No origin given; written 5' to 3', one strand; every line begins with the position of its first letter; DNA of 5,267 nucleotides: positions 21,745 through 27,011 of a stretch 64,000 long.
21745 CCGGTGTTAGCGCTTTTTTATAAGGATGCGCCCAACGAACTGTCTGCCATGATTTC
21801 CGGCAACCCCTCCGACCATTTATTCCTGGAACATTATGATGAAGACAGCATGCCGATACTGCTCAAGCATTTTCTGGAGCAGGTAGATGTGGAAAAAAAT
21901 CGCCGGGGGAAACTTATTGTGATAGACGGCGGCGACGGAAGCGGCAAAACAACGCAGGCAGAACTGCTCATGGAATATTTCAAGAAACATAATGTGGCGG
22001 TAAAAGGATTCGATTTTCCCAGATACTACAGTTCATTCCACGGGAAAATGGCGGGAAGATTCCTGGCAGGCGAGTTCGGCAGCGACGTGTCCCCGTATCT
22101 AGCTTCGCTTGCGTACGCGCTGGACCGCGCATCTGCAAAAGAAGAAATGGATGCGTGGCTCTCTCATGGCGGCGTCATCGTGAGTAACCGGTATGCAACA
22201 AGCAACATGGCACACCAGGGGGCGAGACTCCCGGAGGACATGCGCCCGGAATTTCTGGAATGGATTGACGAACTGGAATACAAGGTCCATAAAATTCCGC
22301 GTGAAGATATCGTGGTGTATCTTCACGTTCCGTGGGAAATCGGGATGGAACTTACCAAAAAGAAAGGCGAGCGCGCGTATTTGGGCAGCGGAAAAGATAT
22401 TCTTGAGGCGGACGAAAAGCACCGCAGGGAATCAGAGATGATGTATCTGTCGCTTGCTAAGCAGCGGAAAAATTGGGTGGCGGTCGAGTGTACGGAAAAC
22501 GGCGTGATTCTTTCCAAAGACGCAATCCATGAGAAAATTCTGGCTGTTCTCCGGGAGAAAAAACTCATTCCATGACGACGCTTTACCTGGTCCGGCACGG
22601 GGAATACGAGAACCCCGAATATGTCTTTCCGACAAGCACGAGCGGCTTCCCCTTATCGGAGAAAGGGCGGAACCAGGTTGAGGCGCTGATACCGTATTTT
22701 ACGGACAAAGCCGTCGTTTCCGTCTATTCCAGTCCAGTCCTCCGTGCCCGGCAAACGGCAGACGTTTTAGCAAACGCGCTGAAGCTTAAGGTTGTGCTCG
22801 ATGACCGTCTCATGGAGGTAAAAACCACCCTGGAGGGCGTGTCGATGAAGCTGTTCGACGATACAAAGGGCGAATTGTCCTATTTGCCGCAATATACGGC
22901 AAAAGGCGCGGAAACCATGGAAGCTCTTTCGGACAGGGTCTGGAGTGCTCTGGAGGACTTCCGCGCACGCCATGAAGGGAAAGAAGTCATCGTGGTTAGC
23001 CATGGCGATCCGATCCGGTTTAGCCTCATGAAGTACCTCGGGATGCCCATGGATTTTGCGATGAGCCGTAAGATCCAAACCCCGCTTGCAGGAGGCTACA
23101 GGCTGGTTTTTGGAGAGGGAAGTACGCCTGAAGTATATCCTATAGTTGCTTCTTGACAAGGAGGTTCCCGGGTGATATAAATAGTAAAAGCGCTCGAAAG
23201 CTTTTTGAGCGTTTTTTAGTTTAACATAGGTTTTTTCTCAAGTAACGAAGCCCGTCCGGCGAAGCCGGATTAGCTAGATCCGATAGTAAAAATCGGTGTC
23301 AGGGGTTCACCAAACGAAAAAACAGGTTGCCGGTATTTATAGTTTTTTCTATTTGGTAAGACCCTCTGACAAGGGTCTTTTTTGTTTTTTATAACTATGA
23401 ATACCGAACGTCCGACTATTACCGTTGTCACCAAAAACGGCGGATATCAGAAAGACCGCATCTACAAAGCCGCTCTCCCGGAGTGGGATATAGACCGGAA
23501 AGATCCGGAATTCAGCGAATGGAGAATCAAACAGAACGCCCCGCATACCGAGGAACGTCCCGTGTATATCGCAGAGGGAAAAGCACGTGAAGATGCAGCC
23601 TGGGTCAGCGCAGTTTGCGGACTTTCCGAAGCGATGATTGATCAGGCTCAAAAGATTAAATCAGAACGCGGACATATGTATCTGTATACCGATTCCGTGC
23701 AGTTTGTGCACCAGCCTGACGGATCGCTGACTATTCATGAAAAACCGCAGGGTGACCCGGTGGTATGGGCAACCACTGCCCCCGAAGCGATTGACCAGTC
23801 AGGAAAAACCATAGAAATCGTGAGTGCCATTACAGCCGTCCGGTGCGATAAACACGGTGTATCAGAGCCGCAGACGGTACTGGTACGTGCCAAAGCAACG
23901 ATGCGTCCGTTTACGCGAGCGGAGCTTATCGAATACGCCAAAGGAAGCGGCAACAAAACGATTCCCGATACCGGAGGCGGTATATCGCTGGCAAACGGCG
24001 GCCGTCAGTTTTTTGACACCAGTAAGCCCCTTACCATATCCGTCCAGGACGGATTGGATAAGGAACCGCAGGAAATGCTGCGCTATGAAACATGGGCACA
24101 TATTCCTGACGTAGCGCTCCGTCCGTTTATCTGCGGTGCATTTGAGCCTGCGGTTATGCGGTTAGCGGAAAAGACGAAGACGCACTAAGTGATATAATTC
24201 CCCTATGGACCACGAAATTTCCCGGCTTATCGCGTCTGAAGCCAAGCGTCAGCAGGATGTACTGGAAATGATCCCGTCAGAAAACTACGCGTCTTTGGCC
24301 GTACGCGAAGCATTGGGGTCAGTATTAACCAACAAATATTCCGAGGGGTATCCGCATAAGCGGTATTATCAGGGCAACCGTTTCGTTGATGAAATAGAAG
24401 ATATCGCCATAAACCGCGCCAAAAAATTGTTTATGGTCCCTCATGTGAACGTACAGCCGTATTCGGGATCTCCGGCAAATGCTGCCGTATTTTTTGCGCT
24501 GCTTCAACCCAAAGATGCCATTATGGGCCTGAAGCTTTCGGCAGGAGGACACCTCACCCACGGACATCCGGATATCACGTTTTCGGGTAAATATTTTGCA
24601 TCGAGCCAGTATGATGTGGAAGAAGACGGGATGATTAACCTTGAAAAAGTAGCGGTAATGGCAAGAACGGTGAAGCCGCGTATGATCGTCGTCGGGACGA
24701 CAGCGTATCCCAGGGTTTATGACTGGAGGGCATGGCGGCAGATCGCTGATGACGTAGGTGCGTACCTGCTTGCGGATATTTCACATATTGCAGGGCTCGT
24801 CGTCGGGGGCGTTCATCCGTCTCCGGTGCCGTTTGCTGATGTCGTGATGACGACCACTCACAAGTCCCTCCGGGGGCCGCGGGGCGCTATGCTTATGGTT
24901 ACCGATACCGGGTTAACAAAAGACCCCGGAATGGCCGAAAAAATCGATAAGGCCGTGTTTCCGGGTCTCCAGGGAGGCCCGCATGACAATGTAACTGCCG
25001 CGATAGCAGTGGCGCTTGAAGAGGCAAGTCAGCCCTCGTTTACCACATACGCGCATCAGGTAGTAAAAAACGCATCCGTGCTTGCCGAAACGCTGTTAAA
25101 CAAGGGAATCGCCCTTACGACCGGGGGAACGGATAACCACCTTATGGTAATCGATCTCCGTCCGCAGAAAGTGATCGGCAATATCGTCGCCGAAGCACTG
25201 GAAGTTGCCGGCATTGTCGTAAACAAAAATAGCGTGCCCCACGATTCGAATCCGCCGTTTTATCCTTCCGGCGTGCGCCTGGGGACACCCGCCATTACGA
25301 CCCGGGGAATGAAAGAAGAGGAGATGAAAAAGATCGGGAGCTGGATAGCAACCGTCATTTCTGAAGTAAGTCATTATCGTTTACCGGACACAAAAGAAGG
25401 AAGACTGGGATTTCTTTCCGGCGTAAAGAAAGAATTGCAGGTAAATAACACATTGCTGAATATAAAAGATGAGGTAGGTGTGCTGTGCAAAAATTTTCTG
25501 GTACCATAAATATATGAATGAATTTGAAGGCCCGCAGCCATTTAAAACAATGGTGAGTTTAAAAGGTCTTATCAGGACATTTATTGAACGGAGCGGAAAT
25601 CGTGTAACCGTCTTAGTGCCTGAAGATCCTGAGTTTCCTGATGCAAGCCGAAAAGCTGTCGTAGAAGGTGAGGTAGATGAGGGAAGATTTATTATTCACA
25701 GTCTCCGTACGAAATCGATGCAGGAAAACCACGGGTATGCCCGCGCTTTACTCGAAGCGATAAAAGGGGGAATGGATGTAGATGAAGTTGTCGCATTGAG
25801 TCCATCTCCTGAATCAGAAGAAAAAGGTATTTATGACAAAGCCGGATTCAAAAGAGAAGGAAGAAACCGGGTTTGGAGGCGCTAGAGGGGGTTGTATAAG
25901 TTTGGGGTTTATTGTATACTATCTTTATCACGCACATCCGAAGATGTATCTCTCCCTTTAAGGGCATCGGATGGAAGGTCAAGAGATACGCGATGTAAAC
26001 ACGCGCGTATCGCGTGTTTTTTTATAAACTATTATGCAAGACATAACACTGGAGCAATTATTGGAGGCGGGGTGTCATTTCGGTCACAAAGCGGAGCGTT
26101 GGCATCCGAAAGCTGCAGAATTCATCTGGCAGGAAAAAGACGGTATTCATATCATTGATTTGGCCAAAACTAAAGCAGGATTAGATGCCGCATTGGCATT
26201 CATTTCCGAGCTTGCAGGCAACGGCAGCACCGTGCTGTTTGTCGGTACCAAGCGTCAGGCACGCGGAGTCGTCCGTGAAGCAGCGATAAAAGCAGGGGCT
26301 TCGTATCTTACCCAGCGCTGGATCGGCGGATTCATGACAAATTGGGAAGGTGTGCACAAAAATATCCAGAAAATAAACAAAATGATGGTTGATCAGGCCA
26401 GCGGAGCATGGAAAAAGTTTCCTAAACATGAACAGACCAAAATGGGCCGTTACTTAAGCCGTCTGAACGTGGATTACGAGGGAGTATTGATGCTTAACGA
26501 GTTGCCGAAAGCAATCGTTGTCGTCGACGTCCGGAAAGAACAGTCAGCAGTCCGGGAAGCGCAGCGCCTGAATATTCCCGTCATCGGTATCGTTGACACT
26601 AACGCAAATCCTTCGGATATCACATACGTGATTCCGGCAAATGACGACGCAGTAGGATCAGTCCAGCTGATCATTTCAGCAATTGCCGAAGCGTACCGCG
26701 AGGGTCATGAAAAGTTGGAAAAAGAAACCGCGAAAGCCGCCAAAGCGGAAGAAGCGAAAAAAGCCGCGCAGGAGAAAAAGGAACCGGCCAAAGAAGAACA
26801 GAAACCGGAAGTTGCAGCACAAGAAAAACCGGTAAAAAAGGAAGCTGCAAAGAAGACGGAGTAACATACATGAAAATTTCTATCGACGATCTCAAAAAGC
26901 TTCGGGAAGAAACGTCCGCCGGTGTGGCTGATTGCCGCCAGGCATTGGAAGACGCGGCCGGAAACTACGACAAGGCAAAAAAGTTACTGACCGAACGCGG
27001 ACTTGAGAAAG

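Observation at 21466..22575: Nucleoside 2-deoxyribosyltransferase-like domain fused to dTMP kinase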

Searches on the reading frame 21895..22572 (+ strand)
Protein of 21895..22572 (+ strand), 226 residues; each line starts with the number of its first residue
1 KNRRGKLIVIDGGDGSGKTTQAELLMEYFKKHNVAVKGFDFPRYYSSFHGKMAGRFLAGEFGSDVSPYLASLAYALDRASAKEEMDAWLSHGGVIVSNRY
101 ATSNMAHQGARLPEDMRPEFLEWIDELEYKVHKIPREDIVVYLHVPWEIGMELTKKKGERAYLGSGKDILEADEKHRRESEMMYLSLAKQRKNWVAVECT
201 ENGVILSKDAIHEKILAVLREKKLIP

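Call 6: search_solved_structures(query=window:21895-22572:+, max_evalue=0.001, show_alignments=2)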
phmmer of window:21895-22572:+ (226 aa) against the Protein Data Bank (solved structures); distinct sequences matched with E-value up to 0.001: 29.
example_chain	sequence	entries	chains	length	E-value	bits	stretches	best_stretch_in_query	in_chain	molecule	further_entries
4unp_A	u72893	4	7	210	8.8e-20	74.2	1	7-191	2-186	THYMIDYLATE KINASE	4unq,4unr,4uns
1g3u_A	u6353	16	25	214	9.3e-20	74.1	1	7-191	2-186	THYMIDYLATE KINASE | THYMIDYLATE KINASE TMK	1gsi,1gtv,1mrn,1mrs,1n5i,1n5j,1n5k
4unn_A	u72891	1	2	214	1e-19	74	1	7-191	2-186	THYMIDYLATE KINASE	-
2yof_A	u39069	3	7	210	1.1e-11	47.7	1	3-147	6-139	THYMIDYLATE KINASE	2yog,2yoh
2wwf_A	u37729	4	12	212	1.2e-11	47.6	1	3-147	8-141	THYMIDILATE KINASE, PUTATIVE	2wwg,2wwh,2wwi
1e9f_A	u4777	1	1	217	8.8e-09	38.2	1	3-160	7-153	THYMIDYLATE KINASE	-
5xbh_A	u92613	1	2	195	3.4e-08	36.3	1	7-200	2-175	Thymidylate kinase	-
2pbr_A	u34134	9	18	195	8e-08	35.1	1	7-200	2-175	Thymidylate kinase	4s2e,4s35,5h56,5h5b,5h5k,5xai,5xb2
1e9c_A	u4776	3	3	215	1.2e-07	34.5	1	3-145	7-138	THYMIDYLATE KINASE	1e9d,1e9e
1e2d_A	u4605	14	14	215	3.3e-07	33.1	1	3-145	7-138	THYMIDYLATE KINASE | similar to THYMIDYLATE KINASE (DTMP KINASE) | Similar to deoxythymidylate kinase (thymidylate kinase)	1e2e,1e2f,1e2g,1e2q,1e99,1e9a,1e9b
1e98_A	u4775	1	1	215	3.6e-07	33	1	3-145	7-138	THYMIDYLATE KINASE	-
2xx3_A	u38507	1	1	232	4.3e-07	32.7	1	3-145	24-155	THYMIDYLATE KINASE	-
1nmy_A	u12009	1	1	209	5.2e-07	32.5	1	3-145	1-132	similar to THYMIDYLATE KINASE (DTMP KINASE)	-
5xb5_A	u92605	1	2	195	5.6e-07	32.4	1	7-200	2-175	Thymidylate kinase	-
7fgq_A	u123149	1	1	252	7.7e-07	31.9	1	4-152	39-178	dTMP kinase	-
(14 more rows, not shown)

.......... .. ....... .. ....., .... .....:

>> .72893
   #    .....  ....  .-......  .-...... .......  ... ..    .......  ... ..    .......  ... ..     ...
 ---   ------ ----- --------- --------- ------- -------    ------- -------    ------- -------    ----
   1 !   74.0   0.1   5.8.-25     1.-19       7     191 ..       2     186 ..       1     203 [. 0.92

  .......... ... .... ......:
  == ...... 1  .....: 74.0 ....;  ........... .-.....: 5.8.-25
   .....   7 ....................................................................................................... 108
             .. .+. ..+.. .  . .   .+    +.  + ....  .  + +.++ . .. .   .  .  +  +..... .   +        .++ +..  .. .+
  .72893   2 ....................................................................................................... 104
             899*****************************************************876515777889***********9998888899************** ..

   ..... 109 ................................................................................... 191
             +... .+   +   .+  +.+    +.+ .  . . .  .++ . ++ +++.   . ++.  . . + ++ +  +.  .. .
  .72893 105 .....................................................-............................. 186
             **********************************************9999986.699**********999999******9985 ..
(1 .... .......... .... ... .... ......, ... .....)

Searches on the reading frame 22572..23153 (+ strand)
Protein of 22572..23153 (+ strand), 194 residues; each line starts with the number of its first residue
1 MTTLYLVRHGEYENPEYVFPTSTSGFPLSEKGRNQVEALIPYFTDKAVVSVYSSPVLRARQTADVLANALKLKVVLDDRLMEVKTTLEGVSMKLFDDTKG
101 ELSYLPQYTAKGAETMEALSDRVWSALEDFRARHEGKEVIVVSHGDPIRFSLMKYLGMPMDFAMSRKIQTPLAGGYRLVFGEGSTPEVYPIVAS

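Call 3: search_protein_families(library=pfam, proteins=[window:22572-23153:+], max_evalue=1)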
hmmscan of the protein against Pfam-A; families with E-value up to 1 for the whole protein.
window:22572-23153:+ (194 aa): 2 families
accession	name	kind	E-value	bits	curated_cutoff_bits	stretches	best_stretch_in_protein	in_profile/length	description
PF00300.27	His_Phos_1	-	6.1e-35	121.1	21.7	1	4-182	1-183/194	Histidine phosphatase superfamily (branch 1)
PF00590.25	TP_methylase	-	0.097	13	27.8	1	87-156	37-98/212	Tetrapyrrole (Corrin/Porphyrin) Methylases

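Call 68: search_protein_families(library=ncbifam, proteins=[window:22572-23153:+], max_evalue=0.001)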
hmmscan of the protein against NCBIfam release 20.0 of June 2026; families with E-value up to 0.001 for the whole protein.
window:22572-23153:+ (194 aa): 11 families
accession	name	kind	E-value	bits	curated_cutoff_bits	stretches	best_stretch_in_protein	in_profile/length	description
NF038349.1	dPGM_arch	equivalog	3.3e-24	85.8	225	1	6-159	3-152/194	2,3-diphosphoglycerate-dependent phosphoglycerate mutase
TIGR03162.1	ribazole_cobC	equivalog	1.2e-23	83.5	162.9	1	4-169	1-169/176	alpha-ribazole phosphatase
NF005567.0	PRK07238.1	equivalog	6.3e-20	71.8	326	1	2-162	178-344/378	bifunctional RNase H/acid phosphatase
NF045917.1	PhserinePhPspA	equivalog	6e-19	68.6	350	1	1-161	1-167/211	phosphoserine phosphatase PspA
TIGR03848.1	MSMEG_4193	subfamily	7.8e-19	67.9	203.85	1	3-162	1-170/204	MSMEG_4193 family putative phosphomutase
NF002901.0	PRK03482.1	equivalog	3.8e-15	56.1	261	1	1-160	1-166/215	2,3-diphosphoglycerate-dependent phosphoglycerate mutase GpmB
NF011580.0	PRK15004.1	equivalog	3.2e-11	43.6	250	1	4-161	3-166/203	adenosylcobalamin/alpha-ribazole phosphatase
NF009994.0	PRK13463.1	equivalog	6e-09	36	277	1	2-158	3-165/203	phosphoserine phosphatase 1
NF009993.0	PRK13462.1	equivalog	2.1e-07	30.8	226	1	4-161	8-164/203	acid phosphatase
TIGR00249.1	sixA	equivalog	9.3e-06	25.6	74.5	1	3-71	2-68/154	phosphohistidine phosphatase SixA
NF052459.1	OxoGTPPhMutT1Mycb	equivalog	2.2e-05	23.7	475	1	3-82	134-212/292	8-oxo-(d)GTP phosphatase MutT1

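Call 77: search_protein_families(library=padloc, proteins=[window:22572-23153:+], max_evalue=0.01)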
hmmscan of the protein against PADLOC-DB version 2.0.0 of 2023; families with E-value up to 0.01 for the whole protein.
window:22572-23153:+ (194 aa): 0 families

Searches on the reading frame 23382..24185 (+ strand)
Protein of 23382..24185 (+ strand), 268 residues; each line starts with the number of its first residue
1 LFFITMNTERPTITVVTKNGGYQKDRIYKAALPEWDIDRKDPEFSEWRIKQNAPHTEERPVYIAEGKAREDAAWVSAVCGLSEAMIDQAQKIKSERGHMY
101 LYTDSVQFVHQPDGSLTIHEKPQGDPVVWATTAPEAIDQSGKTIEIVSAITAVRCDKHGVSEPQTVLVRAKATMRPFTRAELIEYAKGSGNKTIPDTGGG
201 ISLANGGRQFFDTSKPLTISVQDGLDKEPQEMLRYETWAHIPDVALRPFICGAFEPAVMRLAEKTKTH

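Call 3: search_protein_families(library=pfam, proteins=[window:23382-24185:+], max_evalue=1)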
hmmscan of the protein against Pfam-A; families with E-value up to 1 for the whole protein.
window:23382-24185:+ (268 aa): 2 families
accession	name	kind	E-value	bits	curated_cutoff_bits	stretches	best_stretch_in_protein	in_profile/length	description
PF02545.19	Maf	-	0.016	15.4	27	1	55-204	39-154/187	Maf-like protein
PF21003.3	NucS_N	-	0.073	13.4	23.9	1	108-137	30-59/100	Endonuclease NucS N-terminal PH-like domain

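Call 43: search_protein_families(library=phrogs, proteins=[window:23382-24185:+], max_evalue=0.01)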
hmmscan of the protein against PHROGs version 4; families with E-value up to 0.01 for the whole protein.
window:23382-24185:+ (268 aa): 0 families

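Call 49: search_solved_structures(query=A4, max_evalue=1, show_alignments=1)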
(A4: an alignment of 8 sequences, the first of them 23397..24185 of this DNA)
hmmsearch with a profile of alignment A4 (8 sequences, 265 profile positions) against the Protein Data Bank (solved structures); distinct sequences matched with E-value up to 1: 1.
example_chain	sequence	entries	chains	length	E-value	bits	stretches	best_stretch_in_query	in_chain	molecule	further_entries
1vhs_A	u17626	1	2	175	0.44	13.2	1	20-71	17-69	similar to phosphinothricin acetyltransferase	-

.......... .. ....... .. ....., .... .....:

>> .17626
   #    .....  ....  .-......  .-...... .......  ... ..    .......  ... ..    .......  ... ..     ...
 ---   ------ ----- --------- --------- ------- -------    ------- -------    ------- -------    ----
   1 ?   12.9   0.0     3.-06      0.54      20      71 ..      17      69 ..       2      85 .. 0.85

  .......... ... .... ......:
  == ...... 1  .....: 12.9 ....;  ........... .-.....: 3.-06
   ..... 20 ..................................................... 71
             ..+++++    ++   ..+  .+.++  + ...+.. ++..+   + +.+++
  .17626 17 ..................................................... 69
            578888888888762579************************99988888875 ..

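Call 58: find_homologous_proteins(query=window:23397-24185:+)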
Query window:23397-24185:+ (263 aa): 17 proteins with E <= 0.001 among 637 candidates.
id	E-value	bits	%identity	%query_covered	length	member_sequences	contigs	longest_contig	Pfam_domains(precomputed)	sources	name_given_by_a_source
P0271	2.5e-162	557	91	100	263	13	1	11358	-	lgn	-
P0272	2.1e-154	531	86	99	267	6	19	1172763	-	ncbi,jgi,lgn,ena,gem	jgi:predicted house-cleaning NTP pyrophosphatase (Maf/HAM1 superfamily)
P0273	3.2e-139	481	78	99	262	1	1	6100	-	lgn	-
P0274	5.4e-132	457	76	99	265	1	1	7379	-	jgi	jgi:predicted house-cleaning NTP pyrophosphatase (Maf/HAM1 superfamily)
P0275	1.0e-126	440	72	99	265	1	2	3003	-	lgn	-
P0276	5.6e-123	428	68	100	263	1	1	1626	-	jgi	jgi:hypothetical protein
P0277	7.7e-123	427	69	100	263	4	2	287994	-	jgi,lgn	-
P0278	3.8e-122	425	70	100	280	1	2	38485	-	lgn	-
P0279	6.6e-116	405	65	99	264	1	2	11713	-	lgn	-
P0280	1.8e-114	400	67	99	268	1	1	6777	-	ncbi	-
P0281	5.0e-114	399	66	99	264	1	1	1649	-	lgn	-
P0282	9.3e-100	352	60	100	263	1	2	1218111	-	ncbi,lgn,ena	-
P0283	8.5e-98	345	60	99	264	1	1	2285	-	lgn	-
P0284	7.2e-97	342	59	100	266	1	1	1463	-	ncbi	-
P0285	2.9e-95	337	58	99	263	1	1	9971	-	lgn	-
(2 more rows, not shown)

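Call 68: search_protein_families(library=ncbifam, proteins=[window:23397-24185:+], max_evalue=0.001)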
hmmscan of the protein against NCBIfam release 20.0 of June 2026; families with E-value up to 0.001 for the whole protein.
window:23397-24185:+ (263 aa): 0 families

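Call 69: predict_structure(alignment_id=A6)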
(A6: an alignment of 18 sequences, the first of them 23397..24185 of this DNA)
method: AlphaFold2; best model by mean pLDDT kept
length: 263 residues; sequences in the alignment: 18
mean_pLDDT: 81.2   pTM: 0.83
mean pLDDT of the five models: 81.2, 79.7, 79.6, 78.4, 77.8
residues with pLDDT >= 90: 98; 70-90: 110; 50-70: 34; < 50: 21
segments of 3 or more residues with pLDDT < 50: 75-85, 185-191
pLDDT, mean of each block of 10 residues (from residue 1): 73 73 90 87 86 91 80 50 48 88 88 76 82 89 91 83 95 87 54 57 85 95 95 87 89 94 77
secondary structure, 60 per line:
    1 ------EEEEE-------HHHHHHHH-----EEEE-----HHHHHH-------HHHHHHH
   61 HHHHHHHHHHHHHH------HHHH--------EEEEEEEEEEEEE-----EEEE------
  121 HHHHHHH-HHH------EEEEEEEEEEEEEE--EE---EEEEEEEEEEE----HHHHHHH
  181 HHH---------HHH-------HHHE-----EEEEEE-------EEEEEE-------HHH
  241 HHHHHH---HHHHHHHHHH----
elements in order: E7-11 H19-26 E32-35 H41-46 H54-74 H81-84 E93-105 E111-114 H121-127 E138-151 E159-169 H174-183 E212-217 E225-230 H238-246 H250-259

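Call 72: fold_search(model_id=the predicted structure, library=pdb)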
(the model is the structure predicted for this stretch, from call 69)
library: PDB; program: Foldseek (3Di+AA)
matches with E <= 10: 653; with E <= 0.001: 25
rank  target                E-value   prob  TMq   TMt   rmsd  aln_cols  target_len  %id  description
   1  4p0e_B                2.2e-08  1.00  0.49  0.66   4.4       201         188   17  YhdE E33A (p212121 space group) (released 2014-04-30)
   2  4oo0_A                4.0e-08  1.00  0.54  0.67   5.0       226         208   13  Crystal Structure of Maf-like protein BceJ2315_23540 from Burkholderia cenocepacia (released 2014-02-12)
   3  4lu1_A                4.8e-08  1.00  0.48  0.63   3.9       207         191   14  Crystal structure of the uncharacterized Maf protein YceF from E. coli, mutant D69A (released 2013-08-14)
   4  4jhc_A                6.6e-08  1.00  0.46  0.60   5.1       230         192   15  Crystal structure of the uncharacterized Maf protein YceF from E. coli (released 2013-03-20)
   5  4p0e_A                8.9e-08  1.00  0.47  0.63   5.1       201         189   17  YhdE E33A (p212121 space group) (released 2014-04-30)
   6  4oo0_B                1.1e-07  1.00  0.52  0.65   4.1       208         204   13  Crystal Structure of Maf-like protein BceJ2315_23540 from Burkholderia cenocepacia (released 2014-02-12)
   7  4p0u_B                1.2e-07  1.00  0.49  0.65   4.4       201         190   17  YhdE E33A p4 space group (released 2014-05-14)
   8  4heb_B                1.6e-07  1.00  0.49  0.68   4.0       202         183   14  The Crystal structure of Maf protein of Bacillus subtilis (released 2012-10-24)
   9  4heb_A                2.2e-07  1.00  0.47  0.65   4.4       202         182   14  The Crystal structure of Maf protein of Bacillus subtilis (released 2012-10-24)
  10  2p5x_A                5.8e-07  1.00  0.49  0.60   5.0       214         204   14  Crystal structure of Maf domain of human N-acetylserotonin O-methyltransferase-like protein (released 2007-03-27)
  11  4lu1_B                5.8e-07  1.00  0.40  0.56   4.7       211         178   14  Crystal structure of the uncharacterized Maf protein YceF from E. coli, mutant D69A (released 2013-08-14)
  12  4jhc_B                8.8e-07  1.00  0.37  0.51   6.8       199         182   16  Crystal structure of the uncharacterized Maf protein YceF from E. coli (released 2013-03-20)
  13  2p5x_B                1.3e-05  1.00  0.51  0.64   5.2       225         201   14  Crystal structure of Maf domain of human N-acetylserotonin O-methyltransferase-like protein (released 2007-03-27)
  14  1b78_A                4.8e-05  1.00  0.36  0.47   8.2       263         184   13  STRUCTURE-BASED IDENTIFICATION OF THE BIOCHEMICAL FUNCTION OF A HYPOTHETICAL PROTEIN FROM METHANOCOCCUS JANNASCHII:MJ0 (released 2000-01-28)
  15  8ji1_A                6.8e-05  1.00  0.41  0.51   7.7       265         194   12  Crystal structure of Ham1 from Plasmodium falciparum (released 2024-05-29)
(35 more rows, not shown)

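Call 77: search_protein_families(library=padloc, proteins=[window:23397-24185:+], max_evalue=0.01)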
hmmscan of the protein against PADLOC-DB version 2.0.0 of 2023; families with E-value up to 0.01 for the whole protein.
window:23397-24185:+ (263 aa): 0 families

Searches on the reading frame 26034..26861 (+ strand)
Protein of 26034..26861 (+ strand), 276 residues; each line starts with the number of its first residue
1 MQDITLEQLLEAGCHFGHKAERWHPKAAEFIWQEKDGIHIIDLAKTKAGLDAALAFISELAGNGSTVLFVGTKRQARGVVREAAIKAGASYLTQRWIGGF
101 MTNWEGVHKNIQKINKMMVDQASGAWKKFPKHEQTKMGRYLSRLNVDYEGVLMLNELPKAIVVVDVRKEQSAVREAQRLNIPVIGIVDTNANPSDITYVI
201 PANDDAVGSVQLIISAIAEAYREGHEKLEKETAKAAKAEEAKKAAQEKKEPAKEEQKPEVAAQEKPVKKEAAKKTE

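Call 62: search_protein_families(library=pfam, proteins=[window:26034-26861:+], max_evalue=0.00001)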
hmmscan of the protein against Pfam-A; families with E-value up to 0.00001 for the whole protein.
window:26034-26861:+ (276 aa): 1 family
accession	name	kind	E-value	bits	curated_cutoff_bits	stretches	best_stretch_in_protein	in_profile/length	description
PF00318.25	Ribosomal_S2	-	3.3e-78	262.3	26.1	1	9-224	1-216/216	Ribosomal protein S2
